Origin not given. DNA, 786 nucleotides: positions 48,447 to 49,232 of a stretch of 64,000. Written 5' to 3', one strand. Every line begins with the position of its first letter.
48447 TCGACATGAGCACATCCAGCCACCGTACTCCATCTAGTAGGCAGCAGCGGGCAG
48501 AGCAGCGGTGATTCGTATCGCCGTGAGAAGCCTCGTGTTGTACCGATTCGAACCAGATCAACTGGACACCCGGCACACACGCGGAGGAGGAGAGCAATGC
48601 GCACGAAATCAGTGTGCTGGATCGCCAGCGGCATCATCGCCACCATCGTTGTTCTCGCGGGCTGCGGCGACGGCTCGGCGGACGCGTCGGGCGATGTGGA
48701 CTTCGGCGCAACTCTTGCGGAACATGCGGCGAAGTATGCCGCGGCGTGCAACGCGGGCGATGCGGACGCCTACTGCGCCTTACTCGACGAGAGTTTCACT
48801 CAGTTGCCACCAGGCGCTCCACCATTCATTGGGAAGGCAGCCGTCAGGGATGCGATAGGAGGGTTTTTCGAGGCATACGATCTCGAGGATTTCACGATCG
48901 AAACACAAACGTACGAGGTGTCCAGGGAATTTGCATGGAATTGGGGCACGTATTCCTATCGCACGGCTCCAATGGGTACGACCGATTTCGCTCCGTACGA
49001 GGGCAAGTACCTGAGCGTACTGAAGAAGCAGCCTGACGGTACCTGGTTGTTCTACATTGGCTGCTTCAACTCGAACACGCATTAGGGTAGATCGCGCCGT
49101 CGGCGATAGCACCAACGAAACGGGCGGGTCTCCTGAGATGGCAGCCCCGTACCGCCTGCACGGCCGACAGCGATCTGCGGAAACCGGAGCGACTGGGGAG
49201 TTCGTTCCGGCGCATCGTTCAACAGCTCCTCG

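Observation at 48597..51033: Tandem four-gene array of NTF2-like (DUF4440/SnoaL) lipoprotein paralogues alternating Cys-lipobox and Cys-less signal peptides, plus two more upstream (42098-43243)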

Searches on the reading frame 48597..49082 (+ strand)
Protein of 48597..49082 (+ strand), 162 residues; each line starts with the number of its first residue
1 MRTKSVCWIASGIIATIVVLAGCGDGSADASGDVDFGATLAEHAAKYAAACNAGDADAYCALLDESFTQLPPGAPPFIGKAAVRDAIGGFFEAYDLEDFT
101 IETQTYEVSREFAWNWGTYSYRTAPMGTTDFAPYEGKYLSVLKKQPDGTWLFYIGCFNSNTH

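Call 5: search_protein_families(library=pfam, proteins=[window:48597-49082:+], max_evalue=0.01)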
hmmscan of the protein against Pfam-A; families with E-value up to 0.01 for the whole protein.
window:48597-49082:+ (162 aa): 3 families
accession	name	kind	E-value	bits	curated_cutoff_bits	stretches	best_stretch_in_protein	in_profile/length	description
PF14534.12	DUF4440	-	8e-12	46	25.2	1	42-151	3-106/107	Domain of unknown function (DUF4440)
PF12680.13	SnoaL_2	-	4.8e-10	40.4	27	1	45-128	2-82/102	SnoaL-like domain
PF13474.12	SnoaL_3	-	0.0053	17.5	22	1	45-109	6-71/121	SnoaL-like domain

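Call 18: search_protein_families(library=ncbifam, proteins=[window:48597-49082:+], max_evalue=0.01)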
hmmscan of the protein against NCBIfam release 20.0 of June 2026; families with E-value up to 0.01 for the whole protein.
window:48597-49082:+ (162 aa): 1 family
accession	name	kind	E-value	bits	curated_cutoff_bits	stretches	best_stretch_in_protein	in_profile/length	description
TIGR02246.1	TIGR02246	subfamily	0.00018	21.5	33.95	1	45-154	11-120/128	SgcJ/EcaC family oxidoreductase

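Call 98: search_protein_families(library=padloc, proteins=[window:48597-49082:+], max_evalue=0.001)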
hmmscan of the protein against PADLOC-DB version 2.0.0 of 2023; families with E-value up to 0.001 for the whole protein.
window:48597-49082:+ (162 aa): 0 families
